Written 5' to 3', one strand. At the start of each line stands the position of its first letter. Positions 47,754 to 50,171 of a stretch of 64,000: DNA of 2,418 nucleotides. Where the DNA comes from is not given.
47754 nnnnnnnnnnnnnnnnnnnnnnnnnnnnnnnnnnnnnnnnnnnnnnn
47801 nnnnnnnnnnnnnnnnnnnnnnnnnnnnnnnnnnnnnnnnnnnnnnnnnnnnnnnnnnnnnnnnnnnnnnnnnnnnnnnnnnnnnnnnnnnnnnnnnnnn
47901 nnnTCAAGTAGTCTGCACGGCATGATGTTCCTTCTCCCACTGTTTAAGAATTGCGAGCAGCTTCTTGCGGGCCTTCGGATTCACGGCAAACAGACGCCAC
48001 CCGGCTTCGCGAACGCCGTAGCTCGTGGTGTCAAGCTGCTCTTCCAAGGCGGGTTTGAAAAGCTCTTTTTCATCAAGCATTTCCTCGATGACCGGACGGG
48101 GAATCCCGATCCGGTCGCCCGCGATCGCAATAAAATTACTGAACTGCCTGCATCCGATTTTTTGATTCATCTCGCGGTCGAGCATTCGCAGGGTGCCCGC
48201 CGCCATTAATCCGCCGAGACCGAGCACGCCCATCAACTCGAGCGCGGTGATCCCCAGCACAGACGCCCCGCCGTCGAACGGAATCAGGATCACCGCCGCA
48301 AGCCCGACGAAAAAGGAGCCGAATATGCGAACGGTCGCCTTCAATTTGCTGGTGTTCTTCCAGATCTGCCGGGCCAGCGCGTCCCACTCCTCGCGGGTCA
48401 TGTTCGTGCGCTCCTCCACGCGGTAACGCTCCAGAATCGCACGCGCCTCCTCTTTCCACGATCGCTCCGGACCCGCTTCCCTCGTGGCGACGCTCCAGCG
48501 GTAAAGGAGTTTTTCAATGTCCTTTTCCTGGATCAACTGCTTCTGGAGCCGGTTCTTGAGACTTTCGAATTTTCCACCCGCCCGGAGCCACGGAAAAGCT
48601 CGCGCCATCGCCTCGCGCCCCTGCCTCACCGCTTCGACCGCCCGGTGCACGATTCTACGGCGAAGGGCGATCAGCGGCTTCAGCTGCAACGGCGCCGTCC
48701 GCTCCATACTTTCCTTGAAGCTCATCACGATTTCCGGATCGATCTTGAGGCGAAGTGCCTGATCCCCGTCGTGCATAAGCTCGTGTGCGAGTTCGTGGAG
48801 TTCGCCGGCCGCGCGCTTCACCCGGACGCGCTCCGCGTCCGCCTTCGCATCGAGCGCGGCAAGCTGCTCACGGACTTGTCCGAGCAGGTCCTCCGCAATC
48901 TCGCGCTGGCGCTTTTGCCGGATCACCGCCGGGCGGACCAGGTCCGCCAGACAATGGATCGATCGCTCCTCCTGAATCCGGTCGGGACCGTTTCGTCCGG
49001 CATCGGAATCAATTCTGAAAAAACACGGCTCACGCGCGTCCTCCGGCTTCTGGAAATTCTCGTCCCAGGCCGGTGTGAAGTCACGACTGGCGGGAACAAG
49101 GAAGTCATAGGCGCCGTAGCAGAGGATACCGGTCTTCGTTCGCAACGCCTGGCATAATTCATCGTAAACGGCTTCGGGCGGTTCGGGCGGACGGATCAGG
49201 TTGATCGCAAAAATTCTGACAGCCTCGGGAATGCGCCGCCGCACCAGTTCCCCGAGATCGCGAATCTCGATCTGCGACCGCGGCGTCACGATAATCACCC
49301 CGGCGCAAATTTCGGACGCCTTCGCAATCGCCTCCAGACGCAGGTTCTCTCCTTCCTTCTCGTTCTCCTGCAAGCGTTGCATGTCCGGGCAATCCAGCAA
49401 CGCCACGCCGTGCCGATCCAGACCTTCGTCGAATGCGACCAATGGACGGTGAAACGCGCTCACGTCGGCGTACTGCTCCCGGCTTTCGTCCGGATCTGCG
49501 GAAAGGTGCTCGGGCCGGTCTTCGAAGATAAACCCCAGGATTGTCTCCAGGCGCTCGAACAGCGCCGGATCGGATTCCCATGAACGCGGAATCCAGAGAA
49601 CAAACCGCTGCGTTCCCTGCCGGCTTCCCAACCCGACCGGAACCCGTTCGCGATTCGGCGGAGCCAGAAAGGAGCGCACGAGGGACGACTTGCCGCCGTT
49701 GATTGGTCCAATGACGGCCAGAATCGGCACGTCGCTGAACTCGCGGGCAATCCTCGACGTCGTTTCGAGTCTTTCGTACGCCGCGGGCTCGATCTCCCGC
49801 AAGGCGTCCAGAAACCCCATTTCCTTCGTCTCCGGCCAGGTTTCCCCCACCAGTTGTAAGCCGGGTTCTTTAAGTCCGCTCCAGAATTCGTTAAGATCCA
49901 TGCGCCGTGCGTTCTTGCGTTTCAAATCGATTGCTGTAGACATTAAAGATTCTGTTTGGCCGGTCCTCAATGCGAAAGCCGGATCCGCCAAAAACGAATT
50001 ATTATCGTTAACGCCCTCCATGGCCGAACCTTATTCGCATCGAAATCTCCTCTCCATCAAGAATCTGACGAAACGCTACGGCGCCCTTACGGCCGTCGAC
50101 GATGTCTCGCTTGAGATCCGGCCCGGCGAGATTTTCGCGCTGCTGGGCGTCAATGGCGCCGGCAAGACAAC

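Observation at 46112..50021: Translationally coupled pair of paralogous membrane-hairpin P-loop NTPases with a degenerate G4 motif (divergent dynamin-like pair)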

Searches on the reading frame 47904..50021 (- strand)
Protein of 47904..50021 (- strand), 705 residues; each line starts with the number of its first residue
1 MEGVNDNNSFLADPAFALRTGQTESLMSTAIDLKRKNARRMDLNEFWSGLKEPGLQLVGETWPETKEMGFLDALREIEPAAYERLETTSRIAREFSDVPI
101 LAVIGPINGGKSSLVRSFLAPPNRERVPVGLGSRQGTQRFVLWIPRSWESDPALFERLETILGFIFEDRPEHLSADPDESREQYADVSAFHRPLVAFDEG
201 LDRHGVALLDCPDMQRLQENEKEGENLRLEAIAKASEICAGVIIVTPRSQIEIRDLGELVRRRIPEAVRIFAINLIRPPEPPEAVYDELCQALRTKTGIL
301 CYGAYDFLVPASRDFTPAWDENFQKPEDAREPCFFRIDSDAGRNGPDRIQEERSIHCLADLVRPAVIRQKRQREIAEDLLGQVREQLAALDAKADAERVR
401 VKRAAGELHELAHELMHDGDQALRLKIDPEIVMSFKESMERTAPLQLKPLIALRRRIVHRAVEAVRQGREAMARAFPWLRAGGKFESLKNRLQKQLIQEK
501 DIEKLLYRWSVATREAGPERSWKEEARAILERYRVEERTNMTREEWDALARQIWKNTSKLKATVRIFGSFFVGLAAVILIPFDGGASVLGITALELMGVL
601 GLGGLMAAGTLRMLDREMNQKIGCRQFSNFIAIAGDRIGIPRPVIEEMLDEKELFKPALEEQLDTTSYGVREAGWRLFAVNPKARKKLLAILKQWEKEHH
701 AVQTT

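Call 3: search_protein_families(library=pfam, proteins=[window:47904-50021:-], max_evalue=1)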
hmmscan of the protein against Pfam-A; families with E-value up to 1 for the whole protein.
window:47904-50021:- (705 aa): 3 families
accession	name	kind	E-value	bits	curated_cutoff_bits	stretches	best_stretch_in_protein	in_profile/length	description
PF13094.11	CENP-Q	-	0.09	13.4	28.5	1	371-428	50-107/162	CENP-Q, a CENPA-CAD centromere complex subunit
PF24465.1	Tri-helical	-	0.1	13.4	27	1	522-563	15-56/85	Tri-helical domain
PF10765.14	Phage_P22_NinX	-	0.13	13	22.6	1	512-563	45-106/114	Bacteriophage P22, NinX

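Call 4: search_protein_families(library=padloc, proteins=[window:47904-50021:-], max_evalue=1)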
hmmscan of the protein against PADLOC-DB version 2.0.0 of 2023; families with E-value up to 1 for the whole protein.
window:47904-50021:- (705 aa): 1 family
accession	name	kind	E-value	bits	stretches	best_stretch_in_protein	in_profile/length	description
PDLC03839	LeoA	-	0.063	10.3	1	77-120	37-79/559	-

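Call 5: search_protein_families(library=ncbifam, proteins=[window:47904-50021:-], max_evalue=1)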
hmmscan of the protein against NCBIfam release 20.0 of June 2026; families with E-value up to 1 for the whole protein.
window:47904-50021:- (705 aa): 0 families

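Call 7: find_homologous_proteins(query=window:47904-50021:-)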
Query window:47904-50021:- (705 aa): 17 proteins with E <= 0.001 among 8000 candidates.
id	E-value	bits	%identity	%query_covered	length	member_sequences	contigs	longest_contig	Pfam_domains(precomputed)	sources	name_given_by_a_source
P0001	0.0e+0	1492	100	94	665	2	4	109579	-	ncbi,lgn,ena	-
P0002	0.0e+0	1083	71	95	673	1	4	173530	-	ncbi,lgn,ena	-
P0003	0.0e+0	1019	67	95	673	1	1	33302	-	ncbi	-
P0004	2.6e-269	914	62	94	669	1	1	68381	-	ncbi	-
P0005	4.6e-268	909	61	94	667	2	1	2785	-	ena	-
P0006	6.5e-263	892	60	94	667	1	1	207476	-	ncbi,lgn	-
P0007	3.7e-195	668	48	94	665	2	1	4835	-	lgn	-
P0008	2.1e-182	626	45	93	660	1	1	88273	-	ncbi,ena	-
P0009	8.4e-164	565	45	92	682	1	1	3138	-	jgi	jgi:hypothetical protein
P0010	3.5e-161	556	44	92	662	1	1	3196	-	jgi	jgi:hypothetical protein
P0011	2.2e-129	451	40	92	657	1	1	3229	-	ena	-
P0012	1.2e-128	449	39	92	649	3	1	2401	-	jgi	jgi:hypothetical protein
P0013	4.2e-128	447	39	92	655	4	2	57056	-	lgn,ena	-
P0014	5.0e-128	447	39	92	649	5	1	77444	-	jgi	jgi:hypothetical protein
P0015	5.0e-126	440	39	92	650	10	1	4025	-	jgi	jgi:hypothetical protein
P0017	2.3e-98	349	34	88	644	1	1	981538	-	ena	-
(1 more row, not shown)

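Call 9: find_encoding_contigs(protein=P0017, flank=8000, max_places=3)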
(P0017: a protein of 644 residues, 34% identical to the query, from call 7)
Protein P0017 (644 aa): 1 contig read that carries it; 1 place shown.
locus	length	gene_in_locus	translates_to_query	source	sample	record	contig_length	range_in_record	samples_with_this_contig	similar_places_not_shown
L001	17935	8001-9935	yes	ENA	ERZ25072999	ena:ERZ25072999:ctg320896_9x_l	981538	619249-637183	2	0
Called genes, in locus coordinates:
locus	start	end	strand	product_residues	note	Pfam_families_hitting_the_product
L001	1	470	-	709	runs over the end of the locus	PF03190:Thioredox_DsbH, PF13899:Thioredoxin_7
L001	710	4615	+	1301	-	PF02210:Laminin_G_2 (faint), PF13385:Laminin_G_3, PF02973:Sialidase (faint), PF13385:Laminin_G_3, PF18884:TSP3_bac, PF13385:Laminin_G_3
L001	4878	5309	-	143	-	-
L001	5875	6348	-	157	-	-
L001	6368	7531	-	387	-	PF13243:SQHop_cyclase_C (faint)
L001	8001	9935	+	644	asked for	-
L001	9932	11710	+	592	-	PF01926:MMR_HSR1 (weak)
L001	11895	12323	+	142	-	PF02472:ExbD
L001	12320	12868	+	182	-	PF01327:Pep_deformylase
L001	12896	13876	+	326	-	PF13145:Rotamase_2, PF13616:Rotamase_3, PF00639:Rotamase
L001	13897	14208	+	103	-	-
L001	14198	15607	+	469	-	-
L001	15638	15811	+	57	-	-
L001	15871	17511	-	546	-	PF00149:Metallophos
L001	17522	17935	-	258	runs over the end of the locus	PF00459:Inositol_P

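Call 14: search_solved_structures(query=A1, max_evalue=1, show_alignments=2)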
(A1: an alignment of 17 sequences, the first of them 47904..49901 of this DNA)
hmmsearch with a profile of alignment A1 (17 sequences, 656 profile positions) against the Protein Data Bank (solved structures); distinct sequences matched with E-value up to 1: 32.
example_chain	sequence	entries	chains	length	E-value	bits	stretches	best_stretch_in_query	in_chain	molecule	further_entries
7aoi_XL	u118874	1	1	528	0.032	15.6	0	67-85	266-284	GTP-binding protein, putative,mt-EngA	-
6yxx_EA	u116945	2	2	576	0.04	15.3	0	67-85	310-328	mt-EngA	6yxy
7am2_BU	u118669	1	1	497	0.064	14.6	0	67-86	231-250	GTPase Der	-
8vkw_4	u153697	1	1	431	0.075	14.4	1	42-83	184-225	GTPase HflX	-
8vio_4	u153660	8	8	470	0.084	14.2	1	42-83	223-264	GTPase HflX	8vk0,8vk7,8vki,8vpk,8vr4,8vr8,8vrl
8kab_h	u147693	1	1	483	0.087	14.2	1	42-83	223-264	GTPase HflX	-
5z4p_E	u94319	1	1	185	0.12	13.7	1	304-376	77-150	Stathmin-4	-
5gon_E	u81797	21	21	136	0.14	13.4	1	304-376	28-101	Stathmin-4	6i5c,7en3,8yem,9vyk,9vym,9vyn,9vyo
9ixb_E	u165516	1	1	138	0.15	13.4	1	304-376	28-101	Stathmin-4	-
6dzi_p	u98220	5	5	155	0.17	13.2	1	307-369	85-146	30S ribosomal protein S7 | Small ribosomal subunit protein uS7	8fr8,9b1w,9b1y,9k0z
32nj_G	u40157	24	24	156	0.17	13.2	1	307-369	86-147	Small ribosomal subunit protein uS7 | 30S ribosomal protein S7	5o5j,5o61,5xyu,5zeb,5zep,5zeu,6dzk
7e4p_E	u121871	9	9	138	0.18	13.1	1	304-376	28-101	Stathmin-4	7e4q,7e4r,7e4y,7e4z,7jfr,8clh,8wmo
9im5_E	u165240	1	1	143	0.2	13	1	304-376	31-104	Stathmin-4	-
3ut5_E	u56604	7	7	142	0.21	12.9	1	304-376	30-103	Stathmin-4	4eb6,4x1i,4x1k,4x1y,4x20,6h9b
1sa0_E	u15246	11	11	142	0.21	12.9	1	304-376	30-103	Stathmin 4 | RB3 STATHMIN-LIKE DOMAIN 4 | Stathmin-4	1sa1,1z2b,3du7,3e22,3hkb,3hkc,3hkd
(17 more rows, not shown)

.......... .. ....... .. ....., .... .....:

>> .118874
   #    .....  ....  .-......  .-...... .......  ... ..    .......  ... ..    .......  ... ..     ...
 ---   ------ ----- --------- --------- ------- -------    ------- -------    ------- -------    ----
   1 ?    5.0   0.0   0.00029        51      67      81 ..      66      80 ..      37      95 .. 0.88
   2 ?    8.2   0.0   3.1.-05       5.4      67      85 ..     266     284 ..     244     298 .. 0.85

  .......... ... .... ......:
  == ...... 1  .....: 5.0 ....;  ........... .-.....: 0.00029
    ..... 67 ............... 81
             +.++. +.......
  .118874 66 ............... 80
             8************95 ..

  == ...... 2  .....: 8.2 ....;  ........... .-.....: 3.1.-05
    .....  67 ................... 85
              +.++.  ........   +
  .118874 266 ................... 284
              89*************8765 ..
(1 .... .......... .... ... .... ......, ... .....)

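Call 19: find_encoding_contigs(protein=P0014, flank=8000, max_places=2)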
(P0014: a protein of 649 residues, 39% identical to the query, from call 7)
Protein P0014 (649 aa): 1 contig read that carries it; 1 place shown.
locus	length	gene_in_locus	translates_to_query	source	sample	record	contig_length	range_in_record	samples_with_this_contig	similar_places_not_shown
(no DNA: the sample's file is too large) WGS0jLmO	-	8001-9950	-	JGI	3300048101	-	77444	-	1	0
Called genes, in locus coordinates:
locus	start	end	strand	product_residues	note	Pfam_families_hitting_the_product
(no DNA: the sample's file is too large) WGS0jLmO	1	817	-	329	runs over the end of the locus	?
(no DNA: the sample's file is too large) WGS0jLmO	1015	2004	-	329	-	-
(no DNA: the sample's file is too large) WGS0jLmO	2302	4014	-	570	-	PF05960:DUF885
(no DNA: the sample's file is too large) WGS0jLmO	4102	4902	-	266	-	PF00561:Abhydrolase_1, PF12146:Hydrolase_4, PF12697:Abhydrolase_6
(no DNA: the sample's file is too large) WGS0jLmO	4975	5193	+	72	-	-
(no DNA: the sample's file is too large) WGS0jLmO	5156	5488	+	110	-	-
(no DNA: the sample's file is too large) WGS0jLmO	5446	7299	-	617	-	PF02776:TPP_enzyme_N, PF00205:TPP_enzyme_M, PF02775:TPP_enzyme_C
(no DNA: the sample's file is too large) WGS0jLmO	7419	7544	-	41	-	-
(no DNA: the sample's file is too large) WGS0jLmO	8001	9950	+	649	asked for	-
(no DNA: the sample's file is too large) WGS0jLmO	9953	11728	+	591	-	PF01926:MMR_HSR1 (faint)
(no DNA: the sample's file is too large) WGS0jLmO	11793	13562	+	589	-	PF14716:HHH_8, PF14520:HHH_5, PF14791:DNA_pol_B_thumb, PF02811:PHP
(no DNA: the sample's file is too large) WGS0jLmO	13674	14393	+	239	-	PF02660:G3P_acyltransf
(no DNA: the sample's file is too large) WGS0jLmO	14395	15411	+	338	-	PF01210:NAD_Gly3P_dh_N, PF02558:ApbA (weak), PF07479:NAD_Gly3P_dh_C, PF20618:GPD_NAD_C_bact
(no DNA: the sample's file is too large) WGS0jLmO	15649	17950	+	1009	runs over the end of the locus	PF09976:TPR_21 (faint), PF00515:TPR_1 (weak), PF07719:TPR_2 (weak), PF13424:TPR_12 (weak), PF13525:YfiO, PF13424:TPR_12 (weak), PF13432:TPR_16 (weak), PF13424:TPR_12 (weak), +12 more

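Call 20: find_encoding_contigs(protein=P0008, flank=8000, max_places=2)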
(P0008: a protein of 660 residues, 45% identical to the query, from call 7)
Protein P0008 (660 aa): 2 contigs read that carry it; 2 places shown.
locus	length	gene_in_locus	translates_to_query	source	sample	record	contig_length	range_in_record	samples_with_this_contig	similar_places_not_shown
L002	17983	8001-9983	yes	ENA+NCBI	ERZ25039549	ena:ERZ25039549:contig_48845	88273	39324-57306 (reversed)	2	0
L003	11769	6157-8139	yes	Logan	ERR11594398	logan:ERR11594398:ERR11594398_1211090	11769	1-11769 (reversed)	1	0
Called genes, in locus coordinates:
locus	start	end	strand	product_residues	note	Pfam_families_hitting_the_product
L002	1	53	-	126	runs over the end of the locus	PF09685:MamF_MmsF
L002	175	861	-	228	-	PF01895:PhoU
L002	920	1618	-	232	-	PF01895:PhoU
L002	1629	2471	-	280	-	PF00005:ABC_tran, PF02463:SMC_N (weak), PF13304:AAA_21 (faint)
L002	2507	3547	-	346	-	PF00528:BPD_transp_1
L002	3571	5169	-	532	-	PF00528:BPD_transp_1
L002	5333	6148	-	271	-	PF12849:PBP_like_2, PF03466:LysR_substrate (weak), PF13531:SBP_bac_11 (weak), PF12727:PBP_like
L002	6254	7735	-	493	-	PF16930:Porin_5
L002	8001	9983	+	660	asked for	-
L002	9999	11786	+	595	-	PF01926:MMR_HSR1 (weak)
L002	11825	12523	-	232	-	PF13189:Cytidylate_kin2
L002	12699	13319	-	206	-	PF13193:AMP-binding_C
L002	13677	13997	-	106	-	PF00501:AMP-binding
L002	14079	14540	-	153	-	PF16177:ACAS_N, PF00501:AMP-binding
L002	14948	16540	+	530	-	PF00583:Acetyltransf_1, PF00795:CN_hydrolase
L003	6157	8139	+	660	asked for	-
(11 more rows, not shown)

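Call 21: find_encoding_contigs(protein=P0001, flank=8000, max_places=2)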
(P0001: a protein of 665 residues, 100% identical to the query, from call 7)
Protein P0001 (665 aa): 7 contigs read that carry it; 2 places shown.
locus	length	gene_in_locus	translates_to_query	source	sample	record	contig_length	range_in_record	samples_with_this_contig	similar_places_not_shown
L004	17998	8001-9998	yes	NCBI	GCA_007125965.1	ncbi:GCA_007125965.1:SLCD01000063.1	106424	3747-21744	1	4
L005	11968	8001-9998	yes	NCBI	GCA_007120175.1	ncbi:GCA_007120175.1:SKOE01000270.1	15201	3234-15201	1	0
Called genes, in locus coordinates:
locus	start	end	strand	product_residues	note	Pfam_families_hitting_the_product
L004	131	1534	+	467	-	PF00749:tRNA-synt_1c, PF19269:Anticodon_2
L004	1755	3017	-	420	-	-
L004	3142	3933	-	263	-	PF00072:Response_reg, PF00486:Trans_reg_C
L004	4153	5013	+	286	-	PF01634:HisG, PF08029:HisG_C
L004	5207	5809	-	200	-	-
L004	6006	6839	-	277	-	PF01061:ABC2_membrane, PF12698:ABC2_membrane_3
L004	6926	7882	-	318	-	PF00005:ABC_tran, PF13304:AAA_21 (weak)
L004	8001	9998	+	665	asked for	-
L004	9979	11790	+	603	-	-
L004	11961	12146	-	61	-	-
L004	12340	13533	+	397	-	PF03739:LptF_LptG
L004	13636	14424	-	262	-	PF12844:HTH_19, PF13413:HTH_25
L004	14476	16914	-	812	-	PF13491:FtsK_4TM, PF17854:FtsK_alpha, PF01580:FtsK_SpoIIIE, PF09397:FtsK_gamma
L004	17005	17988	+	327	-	PF20511:PMI_typeI_cat, PF12852:Cupin_6 (faint), PF07883:Cupin_2 (faint)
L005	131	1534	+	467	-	PF00749:tRNA-synt_1c, PF19269:Anticodon_2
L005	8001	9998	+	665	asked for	-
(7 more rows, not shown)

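Call 24: predict_structure(alignment_id=A1)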
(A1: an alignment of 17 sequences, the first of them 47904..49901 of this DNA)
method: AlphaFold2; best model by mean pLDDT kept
length: 665 residues; sequences in the alignment: 17
mean_pLDDT: 84.4   pTM: 0.73
mean pLDDT of the five models: 84.4, 82.2, 80.7, 79.8, 77.8
residues with pLDDT >= 90: 251; 70-90: 338; 50-70: 74; < 50: 2
segments of 3 or more residues with pLDDT < 50: none
pLDDT, mean of each block of 10 residues (from residue 1): 81 82 91 92 89 78 85 91 85 69 91 84 84 93 88 92 91 70 66 81 87 63 70 91 91 78 90 89 83 91 91 90 80 84 93 93 96 90 86 86 82 80 77 66 72 89 96 87 94 87 87 74 65 82 79 84 69 84 91 96 95 91 89 92 91 82 52
secondary structure, 60 per line:
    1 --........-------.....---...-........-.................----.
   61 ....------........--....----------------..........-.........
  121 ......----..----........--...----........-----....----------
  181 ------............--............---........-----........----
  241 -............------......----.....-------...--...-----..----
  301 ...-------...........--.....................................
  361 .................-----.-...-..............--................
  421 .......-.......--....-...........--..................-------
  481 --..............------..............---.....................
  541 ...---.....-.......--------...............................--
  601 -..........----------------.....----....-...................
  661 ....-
elements in order: H3-10 E18-22 E26-28 H30-37 H39-55 E60-64 H71-78 H81-84 E101-105 H106-110 H112-126 H137-144 E154-158 E167-170 H187-198 E201-207 H208-212 H216-223 E229-236 H242-253 E260-265 H270-274 H315-321 H324-376 E385-387 H389-402 H405-427 H429-435 H438-441 H443-453 E456-458 H459-473 H483-496 H503-516 H520-543 E547-551 H553-559 H568-598 H602-611 H628-632 E637-640 H642-664

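Call 29: fold_search(model_id=the predicted structure, library=pdb)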
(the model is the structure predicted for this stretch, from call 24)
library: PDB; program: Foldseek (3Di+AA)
matches with E <= 10: 777; with E <= 0.001: 23
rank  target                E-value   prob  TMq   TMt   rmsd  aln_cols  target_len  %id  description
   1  2j69_A                2.1e-07  1.00  0.21  0.21  36.5       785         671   12  Bacterial dynamin-like protein BDLP (released 2006-12-04)
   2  4bej_C                3.4e-07  1.00  0.22  0.26  18.7       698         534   11  Nucleotide-free Dynamin 1-like protein (DNM1L, DRP1, DLP1) (released 2013-04-24)
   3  6fgz                  4.5e-07  1.00  0.20  0.24  32.2       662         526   11  Cyanidioschyzon merolae Dnm1 (CmDnm1) (released 2018-08-15)
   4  7zw6_A                4.2e-06  1.00  0.21  0.18  26.2       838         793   11  Oligomeric structure of SynDLP (released 2023-04-19)
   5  6j72                  5.1e-06  1.00  0.24  0.27  35.1       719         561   12  Crystal structure of IniA from Mycobacterium smegmatis with GTP bound (released 2019-09-11)
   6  6dlv_b                9.2e-06  1.00  0.21  0.21  21.0       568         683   12  Cryo-EM of the GTP-bound human dynamin-1 polymer assembled on the membrane in the super constricted state (released 2018-08-01)
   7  6j73_B                1.1e-05  1.00  0.23  0.27  34.8       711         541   12  Crystal structure of IniA from Mycobacterium smegmatis (released 2019-09-11)
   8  6j73_A                2.4e-05  1.00  0.23  0.27  35.7       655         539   12  Crystal structure of IniA from Mycobacterium smegmatis (released 2019-09-11)
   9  9kfd_A                2.8e-05  1.00  0.28  0.41   8.2       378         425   11  Truncated Fzo1,GTP-bound (released 2025-08-27)
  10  9em7_A                3.8e-05  0.99  0.22  0.19  28.1       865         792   12  Oligomeric structure of SynDLP in presence of GTP (released 2024-09-11)
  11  8skn_B                4.0e-05  1.00  0.22  0.39  11.3       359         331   14  Crystal structure of compound 3-bound human Dynamin-1-like protein GTPase-BSE fusion (released 2023-08-30)
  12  5d3q_B                5.3e-05  1.00  0.23  0.41  11.6       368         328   15  Dynamin 1 GTPase-BSE fusion dimer complexed with GDP (released 2015-12-02)
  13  5owv_C                5.8e-05  1.00  0.34  0.37  18.8       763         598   12  An oligomerised bacterial dynamin pair provides a mechanism for the long-range sensing and tethering of membranes (released 2018-09-05)
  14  8ct1_A                6.3e-05  1.00  0.22  0.21  17.0       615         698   10  CryoEM structure of human S-OPA1 assembled on lipid membrane in membrane-adjacent state (released 2023-08-30)
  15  9kff                  8.3e-05  1.00  0.29  0.45  10.8       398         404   12  Truncated Fzo1 with modified LB, transition-like state (released 2025-08-27)
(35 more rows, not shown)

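Call 76: search_protein_families(library=pfam, alignment_id=A1, max_evalue=0.01)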
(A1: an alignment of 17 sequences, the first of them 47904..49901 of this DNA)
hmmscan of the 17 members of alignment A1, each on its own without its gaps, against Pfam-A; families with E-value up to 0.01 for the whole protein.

A. member 1, window:47904-49901:- (665 aa): 0 families

B. families by the number of members that match (of 17 scanned): 2 families
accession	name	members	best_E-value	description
PF01926.29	MMR_HSR1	4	0.00085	50S ribosome-binding GTPase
PF18183.6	SLATT_2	1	0.0075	SMODS and SLOG-associating 2TM effector domain 2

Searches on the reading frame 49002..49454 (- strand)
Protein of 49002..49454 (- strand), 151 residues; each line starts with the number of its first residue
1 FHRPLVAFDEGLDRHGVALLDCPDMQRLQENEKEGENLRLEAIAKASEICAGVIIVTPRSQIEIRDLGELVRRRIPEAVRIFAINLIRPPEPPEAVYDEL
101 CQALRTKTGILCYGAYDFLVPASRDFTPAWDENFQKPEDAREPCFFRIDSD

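Call 84: search_solved_structures(query=A5, max_evalue=10, show_alignments=3)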
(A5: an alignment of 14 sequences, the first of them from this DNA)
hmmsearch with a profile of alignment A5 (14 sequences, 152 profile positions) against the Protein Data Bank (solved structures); distinct sequences matched with E-value up to 10: 1.
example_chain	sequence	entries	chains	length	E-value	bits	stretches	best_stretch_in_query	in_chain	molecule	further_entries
4d2l_A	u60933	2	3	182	1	12.4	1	57-120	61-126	PROTEIN F1L | PROTEIN F1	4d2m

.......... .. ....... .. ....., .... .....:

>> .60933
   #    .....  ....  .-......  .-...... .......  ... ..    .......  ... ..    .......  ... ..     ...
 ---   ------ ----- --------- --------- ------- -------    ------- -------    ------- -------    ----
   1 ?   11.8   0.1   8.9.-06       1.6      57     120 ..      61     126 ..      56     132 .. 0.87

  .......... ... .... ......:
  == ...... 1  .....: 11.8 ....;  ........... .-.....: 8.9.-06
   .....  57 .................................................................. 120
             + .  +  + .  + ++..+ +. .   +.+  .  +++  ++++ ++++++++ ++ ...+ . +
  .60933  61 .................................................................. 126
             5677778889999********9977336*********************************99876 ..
